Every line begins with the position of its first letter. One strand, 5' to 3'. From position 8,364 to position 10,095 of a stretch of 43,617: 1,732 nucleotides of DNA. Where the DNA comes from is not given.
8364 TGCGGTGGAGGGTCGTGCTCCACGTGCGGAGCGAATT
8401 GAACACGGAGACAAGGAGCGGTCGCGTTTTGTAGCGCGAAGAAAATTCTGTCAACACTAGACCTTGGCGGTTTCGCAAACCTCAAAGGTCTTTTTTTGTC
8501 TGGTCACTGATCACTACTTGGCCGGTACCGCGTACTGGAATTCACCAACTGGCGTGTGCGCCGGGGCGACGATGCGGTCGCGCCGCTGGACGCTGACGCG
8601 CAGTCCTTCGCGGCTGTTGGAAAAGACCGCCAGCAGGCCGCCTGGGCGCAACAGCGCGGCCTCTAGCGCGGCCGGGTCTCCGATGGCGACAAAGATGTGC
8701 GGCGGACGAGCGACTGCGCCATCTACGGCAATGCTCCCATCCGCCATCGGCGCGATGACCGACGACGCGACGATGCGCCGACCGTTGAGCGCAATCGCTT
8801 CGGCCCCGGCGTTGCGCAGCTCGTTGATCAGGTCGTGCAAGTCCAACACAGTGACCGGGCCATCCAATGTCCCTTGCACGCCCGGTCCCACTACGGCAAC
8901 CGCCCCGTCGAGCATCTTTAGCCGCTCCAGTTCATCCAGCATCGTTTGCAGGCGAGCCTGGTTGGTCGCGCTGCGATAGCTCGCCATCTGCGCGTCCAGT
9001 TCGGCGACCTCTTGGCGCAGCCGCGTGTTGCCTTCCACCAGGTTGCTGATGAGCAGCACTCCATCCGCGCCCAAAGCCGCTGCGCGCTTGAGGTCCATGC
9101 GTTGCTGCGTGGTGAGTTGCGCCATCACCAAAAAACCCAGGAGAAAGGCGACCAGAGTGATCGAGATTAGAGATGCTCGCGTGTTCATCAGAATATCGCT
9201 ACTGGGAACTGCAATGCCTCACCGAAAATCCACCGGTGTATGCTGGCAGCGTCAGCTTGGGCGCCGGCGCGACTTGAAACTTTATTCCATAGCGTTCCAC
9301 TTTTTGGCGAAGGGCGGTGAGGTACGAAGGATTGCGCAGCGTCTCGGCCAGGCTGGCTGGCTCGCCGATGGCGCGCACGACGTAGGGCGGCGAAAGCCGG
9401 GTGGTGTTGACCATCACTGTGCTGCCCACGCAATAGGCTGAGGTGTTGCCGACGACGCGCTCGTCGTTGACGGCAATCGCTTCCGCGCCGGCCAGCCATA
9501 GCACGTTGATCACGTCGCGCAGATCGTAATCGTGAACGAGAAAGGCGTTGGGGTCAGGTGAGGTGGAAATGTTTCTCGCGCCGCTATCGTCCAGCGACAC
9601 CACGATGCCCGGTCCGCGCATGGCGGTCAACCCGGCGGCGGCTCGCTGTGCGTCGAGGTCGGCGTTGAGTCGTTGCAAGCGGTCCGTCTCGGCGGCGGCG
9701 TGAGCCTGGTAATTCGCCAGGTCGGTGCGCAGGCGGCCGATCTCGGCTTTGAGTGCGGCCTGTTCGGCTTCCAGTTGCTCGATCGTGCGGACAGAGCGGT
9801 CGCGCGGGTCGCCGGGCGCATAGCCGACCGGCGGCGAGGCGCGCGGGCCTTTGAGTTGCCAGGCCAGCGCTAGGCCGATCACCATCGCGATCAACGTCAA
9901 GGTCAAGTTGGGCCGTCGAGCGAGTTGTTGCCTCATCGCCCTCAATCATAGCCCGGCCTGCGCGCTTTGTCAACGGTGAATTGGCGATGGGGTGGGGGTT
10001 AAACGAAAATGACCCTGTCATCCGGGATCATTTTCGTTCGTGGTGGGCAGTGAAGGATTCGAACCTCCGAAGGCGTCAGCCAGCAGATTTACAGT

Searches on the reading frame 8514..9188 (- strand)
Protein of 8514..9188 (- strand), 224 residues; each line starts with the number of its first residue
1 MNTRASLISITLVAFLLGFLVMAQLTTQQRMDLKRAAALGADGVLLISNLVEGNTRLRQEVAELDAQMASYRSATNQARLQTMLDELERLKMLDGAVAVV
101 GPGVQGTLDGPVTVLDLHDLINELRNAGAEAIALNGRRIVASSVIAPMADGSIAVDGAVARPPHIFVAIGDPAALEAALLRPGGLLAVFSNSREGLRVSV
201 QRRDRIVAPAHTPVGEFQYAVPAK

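Call 4: search_protein_families(library=pfam, proteins=[window:8514-9188:-])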
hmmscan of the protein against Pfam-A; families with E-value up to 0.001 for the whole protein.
window:8514-9188:- (224 aa): 1 family
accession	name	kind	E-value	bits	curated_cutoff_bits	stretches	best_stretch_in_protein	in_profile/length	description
PF05949.17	DUF881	-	1.2e-29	103.5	25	1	86-220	1-145/146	Bacterial protein of unknown function (DUF881)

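Call 5: search_protein_families(library=ncbifam, proteins=[window:8514-9188:-])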
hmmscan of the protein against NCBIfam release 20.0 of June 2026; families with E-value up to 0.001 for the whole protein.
window:8514-9188:- (224 aa): 0 families

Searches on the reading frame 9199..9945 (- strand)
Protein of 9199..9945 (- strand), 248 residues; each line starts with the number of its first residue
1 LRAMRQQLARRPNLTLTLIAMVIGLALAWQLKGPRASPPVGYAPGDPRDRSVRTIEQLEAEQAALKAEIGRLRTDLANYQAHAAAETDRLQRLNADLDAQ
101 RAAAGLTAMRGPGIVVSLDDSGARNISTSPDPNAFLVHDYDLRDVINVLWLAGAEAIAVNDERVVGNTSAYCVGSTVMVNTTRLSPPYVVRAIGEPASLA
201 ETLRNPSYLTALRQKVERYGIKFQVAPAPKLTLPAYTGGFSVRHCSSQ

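Call 4: search_protein_families(library=pfam, proteins=[window:9199-9945:-])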
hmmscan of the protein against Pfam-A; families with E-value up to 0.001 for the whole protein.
window:9199-9945:- (248 aa): 1 family
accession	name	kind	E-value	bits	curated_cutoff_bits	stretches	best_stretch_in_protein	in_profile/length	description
PF05949.17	DUF881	-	1e-42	145.9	25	1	97-244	2-144/146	Bacterial protein of unknown function (DUF881)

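Call 5: search_protein_families(library=ncbifam, proteins=[window:9199-9945:-])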
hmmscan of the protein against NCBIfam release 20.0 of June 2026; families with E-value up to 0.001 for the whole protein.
window:9199-9945:- (248 aa): 0 families
